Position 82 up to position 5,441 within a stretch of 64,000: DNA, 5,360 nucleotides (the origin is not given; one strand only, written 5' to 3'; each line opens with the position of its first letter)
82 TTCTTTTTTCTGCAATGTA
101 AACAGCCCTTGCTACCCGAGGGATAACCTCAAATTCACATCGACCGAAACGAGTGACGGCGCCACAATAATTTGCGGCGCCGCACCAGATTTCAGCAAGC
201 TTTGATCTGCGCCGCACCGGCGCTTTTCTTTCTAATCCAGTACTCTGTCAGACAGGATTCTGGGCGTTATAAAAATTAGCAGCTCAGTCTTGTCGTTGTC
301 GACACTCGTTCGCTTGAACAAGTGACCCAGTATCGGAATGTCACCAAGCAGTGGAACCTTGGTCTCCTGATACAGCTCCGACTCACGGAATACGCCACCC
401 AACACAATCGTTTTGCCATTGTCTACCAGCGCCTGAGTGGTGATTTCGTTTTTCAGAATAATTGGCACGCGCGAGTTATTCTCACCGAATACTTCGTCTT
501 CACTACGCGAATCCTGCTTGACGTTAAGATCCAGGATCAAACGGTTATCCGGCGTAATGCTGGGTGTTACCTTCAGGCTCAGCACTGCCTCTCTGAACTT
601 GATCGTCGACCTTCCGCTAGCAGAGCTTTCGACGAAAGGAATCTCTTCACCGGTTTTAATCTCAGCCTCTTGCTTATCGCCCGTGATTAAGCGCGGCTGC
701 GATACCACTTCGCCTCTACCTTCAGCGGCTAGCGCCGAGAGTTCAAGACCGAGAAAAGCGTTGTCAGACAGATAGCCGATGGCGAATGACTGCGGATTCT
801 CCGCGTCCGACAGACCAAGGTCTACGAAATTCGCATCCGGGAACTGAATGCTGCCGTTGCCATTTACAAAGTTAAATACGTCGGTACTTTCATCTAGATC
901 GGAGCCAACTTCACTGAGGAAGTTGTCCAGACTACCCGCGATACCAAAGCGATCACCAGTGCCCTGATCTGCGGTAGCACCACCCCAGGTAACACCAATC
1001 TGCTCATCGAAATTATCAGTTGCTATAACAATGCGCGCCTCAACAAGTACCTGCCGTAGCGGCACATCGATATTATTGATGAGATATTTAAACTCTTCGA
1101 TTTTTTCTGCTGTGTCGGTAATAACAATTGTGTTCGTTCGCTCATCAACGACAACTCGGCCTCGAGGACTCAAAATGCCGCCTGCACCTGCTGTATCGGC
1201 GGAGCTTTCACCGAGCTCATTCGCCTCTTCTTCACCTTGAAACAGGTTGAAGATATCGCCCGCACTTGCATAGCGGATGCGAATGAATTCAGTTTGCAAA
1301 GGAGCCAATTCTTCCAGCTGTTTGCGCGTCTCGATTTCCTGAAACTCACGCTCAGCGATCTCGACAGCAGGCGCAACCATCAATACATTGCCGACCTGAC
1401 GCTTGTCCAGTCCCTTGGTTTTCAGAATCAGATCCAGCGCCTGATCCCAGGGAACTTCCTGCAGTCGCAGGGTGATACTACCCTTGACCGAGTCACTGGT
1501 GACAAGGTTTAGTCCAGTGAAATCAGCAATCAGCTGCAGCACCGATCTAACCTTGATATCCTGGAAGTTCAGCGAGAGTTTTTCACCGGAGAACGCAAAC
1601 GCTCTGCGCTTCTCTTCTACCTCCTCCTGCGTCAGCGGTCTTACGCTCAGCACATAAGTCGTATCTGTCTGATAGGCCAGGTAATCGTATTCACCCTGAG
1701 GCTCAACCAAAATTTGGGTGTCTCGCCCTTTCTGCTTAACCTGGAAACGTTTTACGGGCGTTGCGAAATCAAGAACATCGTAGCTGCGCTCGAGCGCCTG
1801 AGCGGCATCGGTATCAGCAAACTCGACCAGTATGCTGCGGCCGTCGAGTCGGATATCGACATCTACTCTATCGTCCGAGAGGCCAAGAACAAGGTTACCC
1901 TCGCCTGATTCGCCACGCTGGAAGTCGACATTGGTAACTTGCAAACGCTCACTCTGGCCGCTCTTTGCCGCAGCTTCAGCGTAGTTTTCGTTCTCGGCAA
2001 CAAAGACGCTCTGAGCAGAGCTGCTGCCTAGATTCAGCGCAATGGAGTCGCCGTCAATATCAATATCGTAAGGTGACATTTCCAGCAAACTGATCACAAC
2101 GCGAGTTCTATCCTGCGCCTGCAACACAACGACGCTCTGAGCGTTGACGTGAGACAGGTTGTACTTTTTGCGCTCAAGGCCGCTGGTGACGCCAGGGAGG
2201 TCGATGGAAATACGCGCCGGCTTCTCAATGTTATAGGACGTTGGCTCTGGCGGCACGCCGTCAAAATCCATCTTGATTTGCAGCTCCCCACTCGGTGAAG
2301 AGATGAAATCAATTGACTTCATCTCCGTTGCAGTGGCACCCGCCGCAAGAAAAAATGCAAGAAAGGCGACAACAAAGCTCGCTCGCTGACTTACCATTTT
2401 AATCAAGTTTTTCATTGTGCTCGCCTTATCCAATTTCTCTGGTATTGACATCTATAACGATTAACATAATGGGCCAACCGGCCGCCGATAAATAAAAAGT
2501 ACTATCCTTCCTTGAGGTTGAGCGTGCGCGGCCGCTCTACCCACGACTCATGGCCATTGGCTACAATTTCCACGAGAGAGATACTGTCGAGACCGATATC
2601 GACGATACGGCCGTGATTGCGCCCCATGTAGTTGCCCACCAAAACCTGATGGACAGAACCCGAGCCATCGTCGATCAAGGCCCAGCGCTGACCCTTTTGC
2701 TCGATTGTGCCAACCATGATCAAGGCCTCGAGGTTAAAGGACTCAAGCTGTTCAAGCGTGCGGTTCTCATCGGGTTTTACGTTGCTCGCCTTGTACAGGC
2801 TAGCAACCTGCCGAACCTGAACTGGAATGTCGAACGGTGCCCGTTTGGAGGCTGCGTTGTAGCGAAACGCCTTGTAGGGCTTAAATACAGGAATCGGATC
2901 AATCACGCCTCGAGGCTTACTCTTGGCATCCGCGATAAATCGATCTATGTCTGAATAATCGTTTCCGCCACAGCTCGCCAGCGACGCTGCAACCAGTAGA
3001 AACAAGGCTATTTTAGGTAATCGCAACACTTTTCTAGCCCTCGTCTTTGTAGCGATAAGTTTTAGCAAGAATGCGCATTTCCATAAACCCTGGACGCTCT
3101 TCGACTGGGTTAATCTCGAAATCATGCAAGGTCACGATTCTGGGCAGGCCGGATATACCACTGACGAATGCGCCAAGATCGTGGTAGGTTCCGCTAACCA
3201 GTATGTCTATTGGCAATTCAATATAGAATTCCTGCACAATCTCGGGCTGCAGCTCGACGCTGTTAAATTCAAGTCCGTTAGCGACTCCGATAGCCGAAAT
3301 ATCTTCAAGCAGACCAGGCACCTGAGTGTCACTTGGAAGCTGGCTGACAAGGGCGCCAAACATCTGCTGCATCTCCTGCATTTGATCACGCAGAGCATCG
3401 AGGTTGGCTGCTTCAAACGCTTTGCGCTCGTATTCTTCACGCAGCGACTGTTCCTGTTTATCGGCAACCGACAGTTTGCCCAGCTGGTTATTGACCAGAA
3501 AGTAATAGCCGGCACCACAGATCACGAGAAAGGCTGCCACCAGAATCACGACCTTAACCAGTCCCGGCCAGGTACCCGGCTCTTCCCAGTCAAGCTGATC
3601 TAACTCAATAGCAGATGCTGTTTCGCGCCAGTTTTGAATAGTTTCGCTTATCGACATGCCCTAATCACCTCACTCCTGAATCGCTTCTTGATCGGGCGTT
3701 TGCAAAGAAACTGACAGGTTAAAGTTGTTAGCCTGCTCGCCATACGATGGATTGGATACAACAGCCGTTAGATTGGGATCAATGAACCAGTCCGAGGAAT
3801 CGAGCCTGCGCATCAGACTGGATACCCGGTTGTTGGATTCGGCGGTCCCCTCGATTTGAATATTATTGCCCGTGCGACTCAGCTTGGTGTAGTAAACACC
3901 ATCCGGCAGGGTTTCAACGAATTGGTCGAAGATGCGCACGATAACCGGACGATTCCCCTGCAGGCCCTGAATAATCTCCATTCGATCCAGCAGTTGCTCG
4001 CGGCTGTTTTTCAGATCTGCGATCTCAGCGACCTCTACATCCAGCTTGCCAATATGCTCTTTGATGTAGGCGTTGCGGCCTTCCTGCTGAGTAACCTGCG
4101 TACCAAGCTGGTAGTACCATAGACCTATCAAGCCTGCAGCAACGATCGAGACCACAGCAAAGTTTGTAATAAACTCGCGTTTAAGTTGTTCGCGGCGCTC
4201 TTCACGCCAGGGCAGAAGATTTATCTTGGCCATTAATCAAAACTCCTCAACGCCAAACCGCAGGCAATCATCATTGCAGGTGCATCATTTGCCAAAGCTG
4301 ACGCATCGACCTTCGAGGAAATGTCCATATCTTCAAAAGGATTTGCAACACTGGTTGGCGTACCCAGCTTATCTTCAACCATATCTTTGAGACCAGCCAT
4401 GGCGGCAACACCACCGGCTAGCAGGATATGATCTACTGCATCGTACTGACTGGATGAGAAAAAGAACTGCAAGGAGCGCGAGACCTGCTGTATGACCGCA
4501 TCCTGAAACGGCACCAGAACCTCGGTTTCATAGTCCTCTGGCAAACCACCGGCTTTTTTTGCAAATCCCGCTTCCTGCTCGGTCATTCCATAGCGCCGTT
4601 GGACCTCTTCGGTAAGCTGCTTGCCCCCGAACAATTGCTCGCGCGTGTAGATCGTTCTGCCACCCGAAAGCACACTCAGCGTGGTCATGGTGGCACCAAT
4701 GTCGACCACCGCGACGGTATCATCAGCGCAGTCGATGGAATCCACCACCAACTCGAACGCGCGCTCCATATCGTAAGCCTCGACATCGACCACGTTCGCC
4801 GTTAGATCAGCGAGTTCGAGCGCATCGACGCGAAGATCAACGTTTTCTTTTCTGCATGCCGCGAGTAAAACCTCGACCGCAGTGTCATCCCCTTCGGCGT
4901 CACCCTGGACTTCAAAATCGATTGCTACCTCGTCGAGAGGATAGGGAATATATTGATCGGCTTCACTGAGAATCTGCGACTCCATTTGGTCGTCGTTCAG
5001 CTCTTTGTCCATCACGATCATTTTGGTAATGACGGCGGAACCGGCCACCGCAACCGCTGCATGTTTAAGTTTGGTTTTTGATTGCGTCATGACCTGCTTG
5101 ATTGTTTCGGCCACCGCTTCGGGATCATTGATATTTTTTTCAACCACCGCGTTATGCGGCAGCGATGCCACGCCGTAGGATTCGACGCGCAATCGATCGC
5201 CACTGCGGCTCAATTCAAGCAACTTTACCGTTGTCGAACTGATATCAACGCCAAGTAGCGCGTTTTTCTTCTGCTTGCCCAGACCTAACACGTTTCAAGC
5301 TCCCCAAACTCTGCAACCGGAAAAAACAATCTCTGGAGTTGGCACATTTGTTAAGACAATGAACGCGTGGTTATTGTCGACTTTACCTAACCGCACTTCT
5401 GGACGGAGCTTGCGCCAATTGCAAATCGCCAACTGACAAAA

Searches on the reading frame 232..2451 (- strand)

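Call 36: search_protein_families(library=pfam, proteins=[window:232-2451:-])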
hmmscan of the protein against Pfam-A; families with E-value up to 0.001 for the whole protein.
window:232-2451:- (739 aa): 5 families
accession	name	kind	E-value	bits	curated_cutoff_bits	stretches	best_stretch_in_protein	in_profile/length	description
PF00263.26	Secretin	-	6.7e-49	166.2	27.5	1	573-733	1-168/169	Bacterial type II and III secretion system protein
PF11741.13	AMIN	-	1.2e-21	77.1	20.5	2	174-274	1-98/101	AMIN domain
PF03958.22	Secretin_N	-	3.3e-12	46.9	28.2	1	388-467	2-69/69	Bacterial type II/III secretion system short domain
PF07660.19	STN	-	1.6e-09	37.8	28.4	1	317-362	5-52/52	Secretin and TonB N terminus short domain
PF21305.2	type_II_gspD_N0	-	5.2e-06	26.7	27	1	294-343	1-51/71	GspD-like, N0 domain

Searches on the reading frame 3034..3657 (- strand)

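Call 36: search_protein_families(library=pfam, proteins=[window:3034-3657:-])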
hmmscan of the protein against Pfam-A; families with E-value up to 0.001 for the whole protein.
window:3034-3657:- (207 aa): 1 family
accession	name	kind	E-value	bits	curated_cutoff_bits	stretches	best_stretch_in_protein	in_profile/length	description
PF04350.18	PilO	-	9.7e-51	172.2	22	1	65-205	4-145/145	Pilus assembly protein, PilO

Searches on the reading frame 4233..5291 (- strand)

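Call 36: search_protein_families(library=pfam, proteins=[window:4233-5291:-])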
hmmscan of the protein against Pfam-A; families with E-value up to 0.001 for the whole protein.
window:4233-5291:- (352 aa): 3 families
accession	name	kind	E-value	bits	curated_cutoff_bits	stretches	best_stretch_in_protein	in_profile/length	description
PF11104.14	PilM_2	-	2.4e-133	444.7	27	1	14-351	1-340/340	Type IV pilus assembly protein PilM;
PF14450.12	FtsA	-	7.9e-12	46.1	31.8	1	194-330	1-123/127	Cell division protein FtsA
PF06723.19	MreB_Mbl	-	2.2e-05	23.9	27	0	265-317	252-305/327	MreB/Mbl protein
